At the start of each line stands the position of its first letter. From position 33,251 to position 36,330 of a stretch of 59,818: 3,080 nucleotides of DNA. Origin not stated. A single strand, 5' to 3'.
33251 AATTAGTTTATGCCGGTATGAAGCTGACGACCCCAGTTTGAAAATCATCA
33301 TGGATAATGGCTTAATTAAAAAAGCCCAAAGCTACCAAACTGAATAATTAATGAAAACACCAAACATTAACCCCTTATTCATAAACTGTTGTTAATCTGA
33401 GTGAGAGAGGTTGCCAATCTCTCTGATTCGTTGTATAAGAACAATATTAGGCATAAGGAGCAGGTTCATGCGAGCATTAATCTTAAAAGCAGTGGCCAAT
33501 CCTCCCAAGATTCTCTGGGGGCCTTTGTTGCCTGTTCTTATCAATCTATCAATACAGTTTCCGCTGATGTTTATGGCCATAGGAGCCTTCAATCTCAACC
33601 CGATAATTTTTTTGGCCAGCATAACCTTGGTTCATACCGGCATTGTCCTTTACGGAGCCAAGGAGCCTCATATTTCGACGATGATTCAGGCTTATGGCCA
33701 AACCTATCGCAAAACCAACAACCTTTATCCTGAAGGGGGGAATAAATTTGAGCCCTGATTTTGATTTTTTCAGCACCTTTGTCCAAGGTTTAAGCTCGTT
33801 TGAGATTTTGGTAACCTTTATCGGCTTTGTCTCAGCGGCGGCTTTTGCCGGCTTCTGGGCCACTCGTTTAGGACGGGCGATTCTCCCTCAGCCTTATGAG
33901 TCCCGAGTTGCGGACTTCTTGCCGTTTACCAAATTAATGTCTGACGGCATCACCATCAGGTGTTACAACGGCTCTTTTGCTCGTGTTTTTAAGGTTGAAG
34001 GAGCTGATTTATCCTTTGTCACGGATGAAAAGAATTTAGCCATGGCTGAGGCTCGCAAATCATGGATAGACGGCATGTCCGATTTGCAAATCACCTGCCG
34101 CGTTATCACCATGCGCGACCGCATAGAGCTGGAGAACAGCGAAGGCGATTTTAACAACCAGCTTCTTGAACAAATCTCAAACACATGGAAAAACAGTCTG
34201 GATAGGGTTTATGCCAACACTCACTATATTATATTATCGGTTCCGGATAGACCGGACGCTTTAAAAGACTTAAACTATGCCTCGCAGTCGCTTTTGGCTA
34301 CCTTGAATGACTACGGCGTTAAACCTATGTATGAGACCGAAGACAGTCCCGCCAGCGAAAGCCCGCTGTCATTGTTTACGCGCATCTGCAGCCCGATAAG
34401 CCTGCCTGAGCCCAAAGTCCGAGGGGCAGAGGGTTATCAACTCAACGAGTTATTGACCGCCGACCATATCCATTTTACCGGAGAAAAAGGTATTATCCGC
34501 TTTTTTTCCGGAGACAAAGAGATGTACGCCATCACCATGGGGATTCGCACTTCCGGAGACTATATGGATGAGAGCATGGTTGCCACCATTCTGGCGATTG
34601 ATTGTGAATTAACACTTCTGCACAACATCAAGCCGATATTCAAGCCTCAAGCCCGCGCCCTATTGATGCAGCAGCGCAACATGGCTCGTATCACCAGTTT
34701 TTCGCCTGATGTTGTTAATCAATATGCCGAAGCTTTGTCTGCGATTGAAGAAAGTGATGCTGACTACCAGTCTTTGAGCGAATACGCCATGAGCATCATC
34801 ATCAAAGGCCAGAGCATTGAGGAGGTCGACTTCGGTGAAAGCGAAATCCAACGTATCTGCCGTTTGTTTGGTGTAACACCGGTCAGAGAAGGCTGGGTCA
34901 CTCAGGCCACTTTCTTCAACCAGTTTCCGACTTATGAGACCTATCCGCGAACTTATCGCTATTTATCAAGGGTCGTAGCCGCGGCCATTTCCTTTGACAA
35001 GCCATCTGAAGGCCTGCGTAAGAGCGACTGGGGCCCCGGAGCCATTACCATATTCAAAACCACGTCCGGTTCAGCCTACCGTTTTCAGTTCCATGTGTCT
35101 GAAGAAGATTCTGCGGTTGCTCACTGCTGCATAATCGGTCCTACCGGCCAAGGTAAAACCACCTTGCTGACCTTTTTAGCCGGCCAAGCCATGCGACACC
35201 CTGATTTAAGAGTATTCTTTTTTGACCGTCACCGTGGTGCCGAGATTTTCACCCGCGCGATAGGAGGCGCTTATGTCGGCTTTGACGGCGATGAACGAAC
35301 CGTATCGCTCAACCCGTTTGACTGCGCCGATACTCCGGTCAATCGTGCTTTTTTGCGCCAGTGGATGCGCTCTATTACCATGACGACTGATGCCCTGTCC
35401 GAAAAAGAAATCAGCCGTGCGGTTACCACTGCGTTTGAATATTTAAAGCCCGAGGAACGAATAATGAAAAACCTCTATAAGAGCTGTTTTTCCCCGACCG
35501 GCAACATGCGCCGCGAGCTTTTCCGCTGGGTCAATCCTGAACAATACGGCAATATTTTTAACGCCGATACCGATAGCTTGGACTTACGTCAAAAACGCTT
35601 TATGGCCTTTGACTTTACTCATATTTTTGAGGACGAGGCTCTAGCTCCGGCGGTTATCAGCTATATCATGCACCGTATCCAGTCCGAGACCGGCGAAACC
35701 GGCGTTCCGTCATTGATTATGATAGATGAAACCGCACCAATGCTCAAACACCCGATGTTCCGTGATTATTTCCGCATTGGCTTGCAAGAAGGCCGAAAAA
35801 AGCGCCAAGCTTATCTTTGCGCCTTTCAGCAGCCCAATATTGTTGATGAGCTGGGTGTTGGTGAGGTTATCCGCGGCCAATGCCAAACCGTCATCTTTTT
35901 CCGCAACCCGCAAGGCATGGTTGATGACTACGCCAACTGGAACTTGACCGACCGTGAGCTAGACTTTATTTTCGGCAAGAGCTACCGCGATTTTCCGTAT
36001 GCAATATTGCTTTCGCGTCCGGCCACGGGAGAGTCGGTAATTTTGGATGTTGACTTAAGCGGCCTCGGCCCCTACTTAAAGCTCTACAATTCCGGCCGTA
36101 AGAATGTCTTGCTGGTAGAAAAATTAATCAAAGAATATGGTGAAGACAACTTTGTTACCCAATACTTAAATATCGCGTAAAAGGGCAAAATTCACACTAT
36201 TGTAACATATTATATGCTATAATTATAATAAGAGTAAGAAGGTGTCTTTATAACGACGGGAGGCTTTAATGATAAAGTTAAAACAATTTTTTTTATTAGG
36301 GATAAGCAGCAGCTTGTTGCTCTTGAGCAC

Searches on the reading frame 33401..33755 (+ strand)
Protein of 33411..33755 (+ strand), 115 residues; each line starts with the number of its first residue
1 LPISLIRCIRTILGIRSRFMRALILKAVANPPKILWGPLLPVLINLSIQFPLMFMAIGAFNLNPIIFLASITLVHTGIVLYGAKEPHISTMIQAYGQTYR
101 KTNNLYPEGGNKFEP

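Call 5: search_protein_families(library=ncbifam, proteins=[window:33401-33733:+], max_evalue=0.01)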
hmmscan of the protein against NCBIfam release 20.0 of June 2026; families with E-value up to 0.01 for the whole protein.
window:33401-33733:+ (110 aa): 0 families

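Call 110: search_protein_families(library=pfam, proteins=[window:33411-33755:+], max_evalue=1)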
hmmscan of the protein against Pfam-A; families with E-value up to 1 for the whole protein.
window:33411-33755:+ (115 aa): 0 families

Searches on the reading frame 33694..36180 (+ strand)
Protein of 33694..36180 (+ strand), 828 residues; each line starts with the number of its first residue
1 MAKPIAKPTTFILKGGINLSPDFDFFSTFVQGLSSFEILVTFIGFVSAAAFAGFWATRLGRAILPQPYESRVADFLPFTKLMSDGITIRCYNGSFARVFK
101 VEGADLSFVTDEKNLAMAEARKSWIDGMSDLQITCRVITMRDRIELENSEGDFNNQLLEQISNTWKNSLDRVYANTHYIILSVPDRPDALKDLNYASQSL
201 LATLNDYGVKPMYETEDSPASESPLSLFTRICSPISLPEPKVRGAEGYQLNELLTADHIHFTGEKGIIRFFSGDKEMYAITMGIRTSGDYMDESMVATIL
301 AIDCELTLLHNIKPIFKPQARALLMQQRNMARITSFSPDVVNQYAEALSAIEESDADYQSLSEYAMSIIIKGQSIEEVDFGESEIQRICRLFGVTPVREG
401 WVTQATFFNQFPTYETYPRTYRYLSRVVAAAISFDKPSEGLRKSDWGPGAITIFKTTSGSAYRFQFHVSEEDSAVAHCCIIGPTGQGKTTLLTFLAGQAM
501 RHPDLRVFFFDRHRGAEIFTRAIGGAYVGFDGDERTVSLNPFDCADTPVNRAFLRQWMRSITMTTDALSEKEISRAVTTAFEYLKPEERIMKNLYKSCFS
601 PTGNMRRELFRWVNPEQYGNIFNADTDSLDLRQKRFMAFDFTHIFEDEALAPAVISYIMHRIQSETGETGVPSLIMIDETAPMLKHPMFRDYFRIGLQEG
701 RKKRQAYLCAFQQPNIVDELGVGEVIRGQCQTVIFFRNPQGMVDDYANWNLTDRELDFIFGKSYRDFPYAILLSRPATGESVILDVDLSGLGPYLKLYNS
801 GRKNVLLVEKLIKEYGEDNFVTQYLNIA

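Call 3: search_protein_families(library=pfam, proteins=[window:33694-36180:+], max_evalue=0.01)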
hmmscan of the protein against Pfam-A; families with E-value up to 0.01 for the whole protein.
window:33694-36180:+ (828 aa): 5 families
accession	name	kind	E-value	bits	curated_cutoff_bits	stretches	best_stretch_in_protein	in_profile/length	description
PF03135.19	CagE_TrbE_VirB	-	4e-14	53.5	21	1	241-417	30-201/204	CagE, TrbE, VirB family, component of type IV transporter system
PF19044.6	P-loop_TraG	-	3e-05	23.3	25.8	0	572-699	149-278/413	TraG P-loop domain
PF25199.1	nSTAND_NTPase5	-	0.00025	21.3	34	1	468-514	34-80/145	Novel STAND NTPase 5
PF01935.23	DUF87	-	0.00043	20.9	23.2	1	477-513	25-61/220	Helicase HerA, central domain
PF13401.12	AAA_22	-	0.0028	18.4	27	0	477-572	7-70/130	AAA domain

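Call 12: find_related_loci(query=window:33694-36180:+, collection=genome_contigs, flank=10000)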
Query window:33694-36180:+ (828 aa) in genome_contigs; peptide patterns used: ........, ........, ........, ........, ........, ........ (x = any residue, [..] = any of these).
384 stretches matched a pattern; 327 encode a relative of the query (tblastn E <= 1e-3); the best 80 are kept; 80 distinct loci.
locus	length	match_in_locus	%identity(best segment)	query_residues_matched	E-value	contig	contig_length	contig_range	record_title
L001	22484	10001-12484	95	1-828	0e+0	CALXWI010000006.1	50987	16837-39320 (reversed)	MAG: uncultured Alphaproteobacteria bacterium isolate BRZ_ED__bin7 genome assembly, contig: BRZ_ED__NODE_795_length_5098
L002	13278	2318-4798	95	2-828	0e+0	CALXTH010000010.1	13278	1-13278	MAG: uncultured Alphaproteobacteria bacterium isolate E30__bin229 genome assembly, contig: E30__k127_7862116, whole geno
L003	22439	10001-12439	90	16-828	0e+0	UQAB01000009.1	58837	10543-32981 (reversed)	uncultured Azospirillum sp. isolate UMGS63 genome assembly, contig: NODE_470_length_58837_cov_9.623196, whole genome sho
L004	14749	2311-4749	90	16-828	0e+0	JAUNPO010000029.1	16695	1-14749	MAG: Pseudomonadota bacterium isolate S36M_St_32 NODE_2049_length_16695_cov_6.820493, whole genome shotgun sequence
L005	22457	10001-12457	88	10-828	0e+0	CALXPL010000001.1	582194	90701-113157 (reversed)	MAG: uncultured Alphaproteobacteria bacterium isolate BRZ_FQ__bin96 genome assembly, contig: BRZ_FQ__NODE_1_length_58219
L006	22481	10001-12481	87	2-828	0e+0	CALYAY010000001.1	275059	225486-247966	MAG: uncultured Alphaproteobacteria bacterium isolate BRZ_RM__bin80 genome assembly, contig: BRZ_RM__NODE_8_length_27505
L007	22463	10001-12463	87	8-828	0e+0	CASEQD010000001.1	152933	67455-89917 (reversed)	uncultured proteobacterium isolate A106_L4_349349_idba_bin.46 genome assembly, contig: A106_L4_349349_idba_bin.46.fa_sca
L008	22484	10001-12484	84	1-828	0e+0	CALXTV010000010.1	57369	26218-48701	MAG: uncultured Alphaproteobacteria bacterium isolate BRZ_LG__bin14 genome assembly, contig: BRZ_LG__NODE_713_length_573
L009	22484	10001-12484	84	1-828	0e+0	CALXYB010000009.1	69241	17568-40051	MAG: uncultured Alphaproteobacteria bacterium isolate BRZ_DL__bin79 genome assembly, contig: BRZ_DL__NODE_646_length_692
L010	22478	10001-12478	84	3-828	0e+0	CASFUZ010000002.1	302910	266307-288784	uncultured proteobacterium isolate O15_L1_384384_idba_bin.74 genome assembly, contig: O15_L1_384384_idba_bin.74.fa_scaff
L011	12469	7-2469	84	8-828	0e+0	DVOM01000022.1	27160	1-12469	MAG TPA_asm: Candidatus Scatocola faecigallinarum isolate 2846 CHK22__C134548_L27160_ERR2241687, whole genome shotgun se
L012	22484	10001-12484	84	1-828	0e+0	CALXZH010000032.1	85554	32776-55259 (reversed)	MAG: uncultured Alphaproteobacteria bacterium isolate E27__bin373 genome assembly, contig: E27__k127_435026, whole genom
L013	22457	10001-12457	84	10-828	0e+0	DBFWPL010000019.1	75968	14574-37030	MAG TPA_asm: Alphaproteobacteria bacterium isolate MAG7984 contig19, whole genome shotgun sequence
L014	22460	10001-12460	84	9-828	0e+0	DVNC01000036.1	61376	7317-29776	MAG TPA_asm: Candidatus Scatocola faecipullorum isolate ChiW3-316 ChiW3__C90362_L61376_SRR5506726, whole genome shotgun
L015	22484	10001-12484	84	1-828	0e+0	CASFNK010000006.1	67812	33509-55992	uncultured proteobacterium isolate SI.B29.metabat-bins.91 genome assembly, contig: SI.B29.metabat-bins.91.fa_k141_16175,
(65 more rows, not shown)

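Call 43: search_dna_similar(query=window:33694-36177:+, collection=plasmids, mode=protein, max_rows=12)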
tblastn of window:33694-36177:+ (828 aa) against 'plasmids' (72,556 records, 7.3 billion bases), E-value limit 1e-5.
The search stops at 5000 records and this limit was reached: more records match than are counted here, and every count below describes the 5000 best-scoring records only.
Records with a match: at least 5000; places in all: 5370; records where one place covers at least 80% of the query: 869.
Best place of each record, by identity: <60% 5000.
By first word of the organism name: Escherichia 1245; Klebsiella 543; Salmonella 312; Agrobacterium 302; Rhizobium 290; Enterobacter 192; Citrobacter 149; Sinorhizobium 147; Xanthomonas 139; Campylobacter 136; and 212 more.
By predicted mobility (MOB-suite, as given by PLSDB): conjugative 3969; non-mobilizable 658; mobilizable 373.
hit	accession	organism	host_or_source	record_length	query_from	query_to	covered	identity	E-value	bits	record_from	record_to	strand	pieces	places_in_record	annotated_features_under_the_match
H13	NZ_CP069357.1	Microvirga sp. VF16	Vachellia farnesiana,Cell culture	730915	12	826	98%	38.2%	1e-172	560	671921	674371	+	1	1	hypothetical protein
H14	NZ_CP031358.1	Erythrobacter aureus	marine sediment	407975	44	825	94%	35.6%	5e-142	471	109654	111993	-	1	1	VirB4 family type IV secretion system protein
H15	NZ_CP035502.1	Sphingosinicella sp. BN140058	Cell culture,soil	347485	45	814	93%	36.0%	7e-138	459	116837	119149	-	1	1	hypothetical protein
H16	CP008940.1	Candidatus Paracaedimonas acanthamoebae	Acanthamoeba polyphaga HN-3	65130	56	826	93%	30.7%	2e-106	368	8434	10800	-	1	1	hypothetical protein (x2)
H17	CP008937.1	Candidatus Paracaedimonas acanthamoebae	Acanthamoeba polyphaga HN-3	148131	56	826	93%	30.7%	2e-106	368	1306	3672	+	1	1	hypothetical protein (x2)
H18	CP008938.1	Candidatus Paracaedimonas acanthamoebae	Acanthamoeba polyphaga HN-3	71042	56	828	93%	30.5%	3e-110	379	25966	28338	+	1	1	hypothetical protein (x2)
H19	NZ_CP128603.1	Roseibium aggregatum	cell culture,marine biofilms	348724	12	817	96%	27.4%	2e-52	234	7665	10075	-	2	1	type IV secretion system protein B4 | hypothetical protein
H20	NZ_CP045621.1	Roseibium aggregatum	-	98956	12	817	97%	26.5%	3e-56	218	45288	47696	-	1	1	type IV secretion system protein B4 | hypothetical protein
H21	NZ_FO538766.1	Magnetospira sp. QH-2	-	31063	37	820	95%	26.4%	3e-71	263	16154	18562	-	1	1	hypothetical protein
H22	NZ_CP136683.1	Thalassospira lucentensis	Macrocystis pyrifera gametophyte,Whole ...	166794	25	817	96%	25.9%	3e-65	245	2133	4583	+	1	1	DUF87 domain-containing protein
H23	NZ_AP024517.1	Nitrosospira sp. NRS527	Oryza sativa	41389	49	825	94%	26.4%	7e-60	229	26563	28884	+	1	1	hypothetical protein | type IV secretion system protein | VirB3 family type IV secretion system protein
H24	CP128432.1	Microbulbifer sp. MKSA007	Smenospongia aurea,bacteria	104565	38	817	94%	25.8%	5e-54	211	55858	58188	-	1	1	hypothetical protein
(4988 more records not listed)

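Call 44: get_annotated_region(hit=H13, flank=20000)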
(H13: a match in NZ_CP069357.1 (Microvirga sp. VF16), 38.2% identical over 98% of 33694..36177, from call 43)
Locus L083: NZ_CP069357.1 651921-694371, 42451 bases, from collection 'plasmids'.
description: Microvirga sp. VF16 plasmid pMVF16-3, complete sequence
organism: Microvirga sp. VF16 (NCBI taxid 2807101)
taxonomy: Bacteria; Pseudomonadota; Alphaproteobacteria; Hyphomicrobiales; Methylobacteriaceae; Microvirga; Microvirga sp. VF16
host: -; source: Vachellia farnesiana,Cell culture; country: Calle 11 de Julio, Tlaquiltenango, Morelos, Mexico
typing (MOB-suite, as given by PLSDB): non-mobilizable
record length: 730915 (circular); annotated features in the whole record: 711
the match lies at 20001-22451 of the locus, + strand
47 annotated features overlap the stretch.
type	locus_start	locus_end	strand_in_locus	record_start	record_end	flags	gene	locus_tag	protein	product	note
CDS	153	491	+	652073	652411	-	-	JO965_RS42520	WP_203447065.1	hypothetical protein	-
CDS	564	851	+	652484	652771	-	-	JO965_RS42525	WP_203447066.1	hypothetical protein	-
CDS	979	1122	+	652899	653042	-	-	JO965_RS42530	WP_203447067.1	hypothetical protein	-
CDS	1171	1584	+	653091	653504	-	-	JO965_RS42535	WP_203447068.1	BA14K family protein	-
CDS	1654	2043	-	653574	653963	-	-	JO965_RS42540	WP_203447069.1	hypothetical protein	-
CDS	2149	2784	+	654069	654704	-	-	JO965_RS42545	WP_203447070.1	hypothetical protein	-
CDS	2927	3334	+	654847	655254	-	-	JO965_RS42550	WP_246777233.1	BA14K family protein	-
CDS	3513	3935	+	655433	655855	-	-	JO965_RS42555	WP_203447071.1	hypothetical protein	-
CDS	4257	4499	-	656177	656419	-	-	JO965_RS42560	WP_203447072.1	hypothetical protein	-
CDS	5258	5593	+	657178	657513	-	-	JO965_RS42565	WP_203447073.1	hypothetical protein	-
CDS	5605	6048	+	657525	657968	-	-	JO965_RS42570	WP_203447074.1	hypothetical protein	-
CDS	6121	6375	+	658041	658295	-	-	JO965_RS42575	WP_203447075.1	hypothetical protein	-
CDS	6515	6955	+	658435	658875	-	-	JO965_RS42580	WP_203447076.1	hypothetical protein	-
CDS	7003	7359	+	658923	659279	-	-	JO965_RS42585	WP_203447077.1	hypothetical protein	-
CDS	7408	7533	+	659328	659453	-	-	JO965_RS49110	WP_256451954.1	hypothetical protein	-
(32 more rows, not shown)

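Call 45: get_annotated_region(hit=H14, flank=20000)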
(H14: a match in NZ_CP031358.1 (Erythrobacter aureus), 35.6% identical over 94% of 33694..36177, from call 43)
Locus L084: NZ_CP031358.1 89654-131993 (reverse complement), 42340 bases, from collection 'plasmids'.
description: Erythrobacter aureus strain YH-07 plasmid unnamed, complete sequence
organism: Erythrobacter aureus (NCBI taxid 2182384)
taxonomy: Bacteria; Pseudomonadota; Alphaproteobacteria; Sphingomonadales; Erythrobacteraceae; Erythrobacter; Erythrobacter aureus
host: -; source: marine sediment; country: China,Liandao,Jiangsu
typing (MOB-suite, as given by PLSDB): non-mobilizable
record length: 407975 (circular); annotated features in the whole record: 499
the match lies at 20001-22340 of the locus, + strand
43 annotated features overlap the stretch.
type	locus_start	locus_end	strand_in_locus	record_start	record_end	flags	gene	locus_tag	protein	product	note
CDS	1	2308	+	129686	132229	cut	-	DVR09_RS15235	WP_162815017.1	RNA ligase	-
CDS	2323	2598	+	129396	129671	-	-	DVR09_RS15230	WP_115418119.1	hypothetical protein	-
CDS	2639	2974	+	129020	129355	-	-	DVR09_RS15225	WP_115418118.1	hypothetical protein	-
CDS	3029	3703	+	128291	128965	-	-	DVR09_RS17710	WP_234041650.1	hypothetical protein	-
CDS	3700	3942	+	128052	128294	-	-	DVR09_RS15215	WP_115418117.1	hypothetical protein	-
CDS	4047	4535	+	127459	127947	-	-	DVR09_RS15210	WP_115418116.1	hypothetical protein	-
CDS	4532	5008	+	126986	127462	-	-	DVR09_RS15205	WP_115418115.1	hypothetical protein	-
CDS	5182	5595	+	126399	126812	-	-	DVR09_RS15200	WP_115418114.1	hypothetical protein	-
CDS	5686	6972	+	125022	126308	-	-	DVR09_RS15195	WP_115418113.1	hypothetical protein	-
CDS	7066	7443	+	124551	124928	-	-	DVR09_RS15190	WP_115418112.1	hypothetical protein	-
CDS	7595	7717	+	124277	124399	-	-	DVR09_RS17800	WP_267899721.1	hypothetical protein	-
CDS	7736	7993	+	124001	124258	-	-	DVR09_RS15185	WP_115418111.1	hypothetical protein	-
CDS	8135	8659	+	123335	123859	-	-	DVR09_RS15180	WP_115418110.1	hypothetical protein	-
CDS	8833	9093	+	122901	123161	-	-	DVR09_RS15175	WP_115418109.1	hypothetical protein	-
CDS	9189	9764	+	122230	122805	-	-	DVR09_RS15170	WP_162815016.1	hypothetical protein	-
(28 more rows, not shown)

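Call 46: search_protein_families(library=pfam, proteins=[L083:22501-23319:+, L083:23366-24049:+, L083:24082-25365:+, L083:26591-28240:+, L083:28255-30024:+, L084:22451-23203:+, L084:23330-24688:+, L084:25891-27186:+, L084:27254-28840:+], max_evalue=0.01)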
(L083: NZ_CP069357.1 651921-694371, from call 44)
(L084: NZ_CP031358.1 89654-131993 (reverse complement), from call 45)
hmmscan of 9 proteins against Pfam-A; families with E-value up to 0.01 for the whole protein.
L083:22501-23319:+ (273 aa): 0 families

L083:23366-24049:+ (228 aa): 0 families

L083:24082-25365:+ (428 aa): 0 families

L083:26591-28240:+ (550 aa): 1 family
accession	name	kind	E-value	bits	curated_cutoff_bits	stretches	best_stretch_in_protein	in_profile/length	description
PF03524.21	CagX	-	2.2e-19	70.5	34.2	1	110-352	4-195/198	Conjugal transfer protein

L083:28255-30024:+ (590 aa): 1 family
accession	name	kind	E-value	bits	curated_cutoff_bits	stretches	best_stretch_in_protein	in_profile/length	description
PF03743.19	TrbI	-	8.1e-32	111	35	1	259-451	2-188/188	Bacterial conjugation TrbI-like protein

L084:22451-23203:+ (251 aa): 2 families
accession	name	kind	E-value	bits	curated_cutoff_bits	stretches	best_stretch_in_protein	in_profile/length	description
PF07996.16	T4SS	-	6.8e-07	30.3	24.7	1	30-232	1-187/197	Type IV secretion system proteins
PF10057.14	MpsC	-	0.0026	18.3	23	1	26-84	25-83/111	Na+-translocating membrane potential-generating system (MpsC)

L084:23330-24688:+ (453 aa): 0 families

L084:25891-27186:+ (432 aa): 1 family
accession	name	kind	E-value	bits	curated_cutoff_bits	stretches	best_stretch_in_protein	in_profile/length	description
PF03524.21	CagX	-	9.3e-17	61.9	34.2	1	72-297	5-197/198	Conjugal transfer protein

L084:27254-28840:+ (529 aa): 1 family
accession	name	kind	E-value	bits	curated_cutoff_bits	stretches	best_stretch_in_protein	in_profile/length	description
PF03743.19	TrbI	-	5.6e-34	118.1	35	1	272-454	2-188/188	Bacterial conjugation TrbI-like protein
